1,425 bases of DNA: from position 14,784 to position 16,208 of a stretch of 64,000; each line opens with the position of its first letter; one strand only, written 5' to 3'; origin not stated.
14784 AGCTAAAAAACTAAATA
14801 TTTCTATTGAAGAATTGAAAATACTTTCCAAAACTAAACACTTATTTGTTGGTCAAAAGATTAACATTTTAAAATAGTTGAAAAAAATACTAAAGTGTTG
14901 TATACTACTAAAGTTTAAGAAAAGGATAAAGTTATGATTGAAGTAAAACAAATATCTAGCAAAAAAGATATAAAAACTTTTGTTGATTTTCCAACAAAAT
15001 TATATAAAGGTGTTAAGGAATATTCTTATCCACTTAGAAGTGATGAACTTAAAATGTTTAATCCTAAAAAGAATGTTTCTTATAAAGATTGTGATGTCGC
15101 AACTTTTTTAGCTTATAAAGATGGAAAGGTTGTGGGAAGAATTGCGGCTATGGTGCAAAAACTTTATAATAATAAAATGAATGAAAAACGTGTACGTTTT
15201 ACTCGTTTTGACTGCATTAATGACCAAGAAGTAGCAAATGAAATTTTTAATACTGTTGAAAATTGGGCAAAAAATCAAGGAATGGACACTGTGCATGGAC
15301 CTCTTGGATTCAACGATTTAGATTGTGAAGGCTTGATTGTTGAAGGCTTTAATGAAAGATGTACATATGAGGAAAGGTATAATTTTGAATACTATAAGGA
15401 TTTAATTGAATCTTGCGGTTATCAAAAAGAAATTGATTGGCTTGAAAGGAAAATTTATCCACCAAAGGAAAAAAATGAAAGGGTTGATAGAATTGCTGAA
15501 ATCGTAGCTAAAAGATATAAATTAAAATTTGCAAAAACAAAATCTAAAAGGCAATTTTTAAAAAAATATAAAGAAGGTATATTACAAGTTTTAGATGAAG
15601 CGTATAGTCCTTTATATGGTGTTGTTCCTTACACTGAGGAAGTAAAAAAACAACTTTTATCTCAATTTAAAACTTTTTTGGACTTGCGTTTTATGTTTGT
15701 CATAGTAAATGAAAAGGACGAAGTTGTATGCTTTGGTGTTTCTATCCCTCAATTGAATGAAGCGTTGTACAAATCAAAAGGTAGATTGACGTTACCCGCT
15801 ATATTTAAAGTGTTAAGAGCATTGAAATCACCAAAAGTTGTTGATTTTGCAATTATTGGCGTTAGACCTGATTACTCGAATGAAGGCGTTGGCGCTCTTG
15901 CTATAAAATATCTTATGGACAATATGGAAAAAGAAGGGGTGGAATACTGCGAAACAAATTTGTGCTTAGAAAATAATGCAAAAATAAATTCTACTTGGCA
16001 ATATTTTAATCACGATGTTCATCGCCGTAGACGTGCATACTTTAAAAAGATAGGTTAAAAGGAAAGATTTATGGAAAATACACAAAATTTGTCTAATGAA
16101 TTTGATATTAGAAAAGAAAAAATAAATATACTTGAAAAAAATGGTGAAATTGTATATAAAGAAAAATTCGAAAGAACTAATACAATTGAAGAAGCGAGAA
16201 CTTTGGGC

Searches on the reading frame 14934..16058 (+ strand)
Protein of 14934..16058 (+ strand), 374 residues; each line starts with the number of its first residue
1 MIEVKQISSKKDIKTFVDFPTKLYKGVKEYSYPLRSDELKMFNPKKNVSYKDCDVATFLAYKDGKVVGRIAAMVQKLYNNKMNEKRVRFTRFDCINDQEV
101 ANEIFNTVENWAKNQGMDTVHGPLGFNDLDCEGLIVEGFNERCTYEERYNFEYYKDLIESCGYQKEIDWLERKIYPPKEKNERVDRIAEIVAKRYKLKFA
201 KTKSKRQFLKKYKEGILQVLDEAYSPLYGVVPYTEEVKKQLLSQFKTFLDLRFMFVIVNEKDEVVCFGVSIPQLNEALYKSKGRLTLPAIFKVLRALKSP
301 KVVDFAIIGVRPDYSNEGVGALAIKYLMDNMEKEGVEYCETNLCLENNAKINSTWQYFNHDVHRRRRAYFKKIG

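Call 25: search_protein_families(library=pfam, proteins=[window:14934-16058:+])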
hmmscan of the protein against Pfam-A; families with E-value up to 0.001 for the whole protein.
window:14934-16058:+ (374 aa): 1 family
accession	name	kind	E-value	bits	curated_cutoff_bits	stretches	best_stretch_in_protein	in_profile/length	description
PF00583.31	Acetyltransf_1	-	6.8e-05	23.6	20.7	0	256-341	36-98/116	Acetyltransferase (GNAT) family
